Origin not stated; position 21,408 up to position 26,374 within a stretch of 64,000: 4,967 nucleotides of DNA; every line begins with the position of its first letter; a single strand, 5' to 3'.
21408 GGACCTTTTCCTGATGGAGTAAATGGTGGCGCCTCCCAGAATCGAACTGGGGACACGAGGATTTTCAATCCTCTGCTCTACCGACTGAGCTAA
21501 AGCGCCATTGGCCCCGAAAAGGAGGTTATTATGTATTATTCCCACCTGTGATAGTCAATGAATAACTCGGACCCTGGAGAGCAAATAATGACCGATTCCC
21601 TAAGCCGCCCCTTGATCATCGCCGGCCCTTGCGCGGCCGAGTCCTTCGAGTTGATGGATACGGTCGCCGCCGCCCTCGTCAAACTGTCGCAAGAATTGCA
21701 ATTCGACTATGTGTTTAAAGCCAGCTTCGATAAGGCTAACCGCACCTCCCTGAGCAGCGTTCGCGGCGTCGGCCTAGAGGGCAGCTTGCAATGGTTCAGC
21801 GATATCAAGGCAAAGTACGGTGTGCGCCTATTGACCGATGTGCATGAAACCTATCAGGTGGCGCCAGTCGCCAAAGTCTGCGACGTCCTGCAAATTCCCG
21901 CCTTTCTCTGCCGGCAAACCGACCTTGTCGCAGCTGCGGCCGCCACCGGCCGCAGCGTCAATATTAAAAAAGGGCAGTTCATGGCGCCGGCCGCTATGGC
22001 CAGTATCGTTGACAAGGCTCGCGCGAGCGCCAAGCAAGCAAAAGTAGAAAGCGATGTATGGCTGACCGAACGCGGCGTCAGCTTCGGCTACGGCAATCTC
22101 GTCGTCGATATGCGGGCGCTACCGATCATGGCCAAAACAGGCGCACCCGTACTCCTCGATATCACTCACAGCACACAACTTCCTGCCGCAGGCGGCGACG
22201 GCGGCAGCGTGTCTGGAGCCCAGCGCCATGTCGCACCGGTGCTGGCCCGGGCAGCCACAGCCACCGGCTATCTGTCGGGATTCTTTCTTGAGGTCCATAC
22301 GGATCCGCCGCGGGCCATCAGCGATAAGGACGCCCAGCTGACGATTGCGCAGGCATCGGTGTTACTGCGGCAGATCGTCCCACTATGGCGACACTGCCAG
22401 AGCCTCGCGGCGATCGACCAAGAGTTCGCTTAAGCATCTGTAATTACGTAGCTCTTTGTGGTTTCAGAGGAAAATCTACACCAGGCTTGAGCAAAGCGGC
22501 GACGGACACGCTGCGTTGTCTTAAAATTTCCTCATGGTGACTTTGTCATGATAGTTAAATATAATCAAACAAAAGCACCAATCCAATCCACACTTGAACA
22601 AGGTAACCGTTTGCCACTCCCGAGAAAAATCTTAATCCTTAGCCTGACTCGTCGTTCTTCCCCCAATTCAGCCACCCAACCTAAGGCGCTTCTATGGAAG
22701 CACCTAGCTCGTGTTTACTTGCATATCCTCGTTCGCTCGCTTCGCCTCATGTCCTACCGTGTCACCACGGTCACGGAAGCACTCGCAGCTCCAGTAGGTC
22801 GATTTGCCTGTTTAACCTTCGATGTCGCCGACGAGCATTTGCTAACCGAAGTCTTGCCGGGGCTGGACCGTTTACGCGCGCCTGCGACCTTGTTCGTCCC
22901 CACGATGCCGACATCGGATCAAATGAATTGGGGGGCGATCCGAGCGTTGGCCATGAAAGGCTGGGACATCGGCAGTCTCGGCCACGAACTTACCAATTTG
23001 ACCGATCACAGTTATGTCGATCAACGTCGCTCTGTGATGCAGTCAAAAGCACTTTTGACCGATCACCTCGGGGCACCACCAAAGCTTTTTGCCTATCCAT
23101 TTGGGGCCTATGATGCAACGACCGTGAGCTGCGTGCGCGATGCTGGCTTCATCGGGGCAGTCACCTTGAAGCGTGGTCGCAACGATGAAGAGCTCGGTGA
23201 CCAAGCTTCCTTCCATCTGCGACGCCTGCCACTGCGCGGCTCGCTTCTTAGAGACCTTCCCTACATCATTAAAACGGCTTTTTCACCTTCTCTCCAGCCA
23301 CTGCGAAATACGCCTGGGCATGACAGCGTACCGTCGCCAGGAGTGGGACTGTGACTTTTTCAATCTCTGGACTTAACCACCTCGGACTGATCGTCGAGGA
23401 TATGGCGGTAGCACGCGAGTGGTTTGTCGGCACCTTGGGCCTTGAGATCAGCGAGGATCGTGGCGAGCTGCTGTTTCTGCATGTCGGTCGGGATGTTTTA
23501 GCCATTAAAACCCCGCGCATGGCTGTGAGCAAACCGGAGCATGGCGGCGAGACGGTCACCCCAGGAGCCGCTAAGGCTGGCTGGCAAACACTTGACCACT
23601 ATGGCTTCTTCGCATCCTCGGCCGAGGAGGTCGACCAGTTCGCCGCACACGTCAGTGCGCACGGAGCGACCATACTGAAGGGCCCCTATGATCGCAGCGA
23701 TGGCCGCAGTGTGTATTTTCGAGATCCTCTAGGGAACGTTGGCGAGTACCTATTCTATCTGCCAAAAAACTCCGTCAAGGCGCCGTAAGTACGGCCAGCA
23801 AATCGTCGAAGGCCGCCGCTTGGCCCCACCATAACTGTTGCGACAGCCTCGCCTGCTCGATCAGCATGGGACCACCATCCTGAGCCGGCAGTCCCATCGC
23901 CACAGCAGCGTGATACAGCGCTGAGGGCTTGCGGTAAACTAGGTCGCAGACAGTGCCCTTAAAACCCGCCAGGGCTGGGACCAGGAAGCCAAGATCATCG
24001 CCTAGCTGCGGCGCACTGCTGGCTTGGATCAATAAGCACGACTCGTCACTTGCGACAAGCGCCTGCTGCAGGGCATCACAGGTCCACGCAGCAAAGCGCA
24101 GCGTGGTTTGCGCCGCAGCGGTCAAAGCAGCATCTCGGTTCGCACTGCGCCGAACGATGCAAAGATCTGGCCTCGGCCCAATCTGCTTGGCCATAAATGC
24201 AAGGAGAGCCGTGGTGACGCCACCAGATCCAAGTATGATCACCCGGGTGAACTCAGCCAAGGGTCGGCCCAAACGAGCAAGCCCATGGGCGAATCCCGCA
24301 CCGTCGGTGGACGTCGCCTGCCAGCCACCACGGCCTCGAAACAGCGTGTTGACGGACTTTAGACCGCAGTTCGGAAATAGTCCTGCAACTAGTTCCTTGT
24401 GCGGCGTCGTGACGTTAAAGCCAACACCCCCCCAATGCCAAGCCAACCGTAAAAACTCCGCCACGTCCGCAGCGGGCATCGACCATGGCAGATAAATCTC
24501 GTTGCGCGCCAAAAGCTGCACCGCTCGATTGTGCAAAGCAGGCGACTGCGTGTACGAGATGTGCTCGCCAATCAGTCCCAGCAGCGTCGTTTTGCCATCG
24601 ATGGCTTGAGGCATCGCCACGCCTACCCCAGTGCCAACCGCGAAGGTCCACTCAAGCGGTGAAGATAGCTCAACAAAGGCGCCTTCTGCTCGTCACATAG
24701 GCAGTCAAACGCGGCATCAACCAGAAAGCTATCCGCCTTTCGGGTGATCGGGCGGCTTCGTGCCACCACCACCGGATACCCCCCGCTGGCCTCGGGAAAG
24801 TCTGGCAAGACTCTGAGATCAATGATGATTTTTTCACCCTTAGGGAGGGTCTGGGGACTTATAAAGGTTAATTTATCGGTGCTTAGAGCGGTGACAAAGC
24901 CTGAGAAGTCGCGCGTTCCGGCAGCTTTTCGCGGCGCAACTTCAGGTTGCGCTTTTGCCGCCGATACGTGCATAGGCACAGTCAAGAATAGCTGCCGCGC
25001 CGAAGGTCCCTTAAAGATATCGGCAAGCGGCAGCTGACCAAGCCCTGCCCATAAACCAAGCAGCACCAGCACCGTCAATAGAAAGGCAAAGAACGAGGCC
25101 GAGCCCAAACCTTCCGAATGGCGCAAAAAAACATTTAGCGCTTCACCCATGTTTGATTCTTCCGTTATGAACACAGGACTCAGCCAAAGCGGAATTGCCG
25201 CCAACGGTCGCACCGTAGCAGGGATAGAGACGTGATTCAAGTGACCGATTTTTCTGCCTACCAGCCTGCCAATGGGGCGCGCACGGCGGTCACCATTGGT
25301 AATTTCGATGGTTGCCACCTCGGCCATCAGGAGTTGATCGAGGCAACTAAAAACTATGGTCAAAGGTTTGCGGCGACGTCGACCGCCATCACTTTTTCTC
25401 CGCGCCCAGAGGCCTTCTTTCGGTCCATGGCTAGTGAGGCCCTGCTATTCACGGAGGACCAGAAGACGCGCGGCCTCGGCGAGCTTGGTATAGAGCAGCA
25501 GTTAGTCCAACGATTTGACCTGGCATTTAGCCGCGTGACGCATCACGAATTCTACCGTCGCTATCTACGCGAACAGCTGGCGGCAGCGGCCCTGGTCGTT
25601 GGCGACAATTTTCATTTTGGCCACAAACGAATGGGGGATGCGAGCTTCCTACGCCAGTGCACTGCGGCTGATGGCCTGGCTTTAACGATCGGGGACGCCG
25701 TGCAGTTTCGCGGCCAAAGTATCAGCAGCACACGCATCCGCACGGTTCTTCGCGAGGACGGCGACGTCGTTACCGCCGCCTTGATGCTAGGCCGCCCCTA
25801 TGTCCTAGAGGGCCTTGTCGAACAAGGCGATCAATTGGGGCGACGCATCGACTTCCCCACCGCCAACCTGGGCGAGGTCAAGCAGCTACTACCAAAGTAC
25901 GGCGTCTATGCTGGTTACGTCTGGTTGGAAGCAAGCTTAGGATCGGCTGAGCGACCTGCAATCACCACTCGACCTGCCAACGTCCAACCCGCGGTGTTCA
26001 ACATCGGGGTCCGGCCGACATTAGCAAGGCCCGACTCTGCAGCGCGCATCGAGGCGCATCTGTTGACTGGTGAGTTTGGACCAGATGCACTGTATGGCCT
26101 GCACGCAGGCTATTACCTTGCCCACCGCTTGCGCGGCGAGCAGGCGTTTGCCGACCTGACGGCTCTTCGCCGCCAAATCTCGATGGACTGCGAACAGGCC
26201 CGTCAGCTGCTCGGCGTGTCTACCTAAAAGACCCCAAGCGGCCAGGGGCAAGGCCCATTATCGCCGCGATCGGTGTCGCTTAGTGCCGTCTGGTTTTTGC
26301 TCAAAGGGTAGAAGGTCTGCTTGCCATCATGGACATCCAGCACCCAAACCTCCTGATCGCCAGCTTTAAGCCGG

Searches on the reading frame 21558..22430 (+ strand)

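Call 75: search_protein_families(library=pfam, proteins=[window:21558-22430:+], max_evalue=1e-8)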
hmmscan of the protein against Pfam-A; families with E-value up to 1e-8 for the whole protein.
window:21558-22430:+ (291 aa): 1 family
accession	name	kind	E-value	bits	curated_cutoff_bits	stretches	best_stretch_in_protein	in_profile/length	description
PF00793.26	DAHP_synth_1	-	2.5e-57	194.3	25.5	1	10-267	10-255/270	DAHP synthetase I family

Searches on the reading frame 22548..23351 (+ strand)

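Call 75: search_protein_families(library=pfam, proteins=[window:22548-23351:+], max_evalue=1e-8)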
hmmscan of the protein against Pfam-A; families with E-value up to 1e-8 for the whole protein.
window:22548-23351:+ (268 aa): 1 family
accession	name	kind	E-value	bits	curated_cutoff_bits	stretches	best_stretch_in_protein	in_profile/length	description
PF01522.26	Polysacc_deac_1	-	1.1e-17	64.6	23.1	1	86-201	8-121/124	Polysaccharide deacetylase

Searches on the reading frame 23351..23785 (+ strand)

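Call 76: search_protein_families(library=pfam, proteins=[window:23351-23785:+], max_evalue=1e-8)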
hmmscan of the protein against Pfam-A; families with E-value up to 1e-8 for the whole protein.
window:23351-23785:+ (145 aa): 1 family
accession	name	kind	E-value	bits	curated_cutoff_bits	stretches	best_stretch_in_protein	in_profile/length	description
PF00903.31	Glyoxalase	-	2.6e-14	54.1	20.6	1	7-130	1-118/121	Glyoxalase/Bleomycin resistance protein/Dioxygenase superfamily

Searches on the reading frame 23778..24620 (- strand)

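Call 76: search_protein_families(library=pfam, proteins=[window:23778-24620:-], max_evalue=1e-8)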
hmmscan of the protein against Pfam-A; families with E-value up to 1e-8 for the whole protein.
window:23778-24620:- (281 aa): 1 family
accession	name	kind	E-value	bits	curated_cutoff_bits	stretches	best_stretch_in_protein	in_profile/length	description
PF08501.16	Shikimate_dh_N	-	4.8e-11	43.2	27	1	16-79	1-64/83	Shikimate dehydrogenase substrate binding domain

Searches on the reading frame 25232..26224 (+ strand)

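Call 76: search_protein_families(library=pfam, proteins=[window:25232-26224:+], max_evalue=1e-8)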
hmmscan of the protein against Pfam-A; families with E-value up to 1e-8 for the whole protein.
window:25232-26224:+ (331 aa): 2 families
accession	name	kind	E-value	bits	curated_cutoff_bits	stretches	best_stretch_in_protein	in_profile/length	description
PF06574.18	FAD_syn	-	5.9e-40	137.1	27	1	16-168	6-158/158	FAD synthetase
PF01687.23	Flavokinase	-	1.1e-30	106.9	19.6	1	186-327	1-124/124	Riboflavin kinase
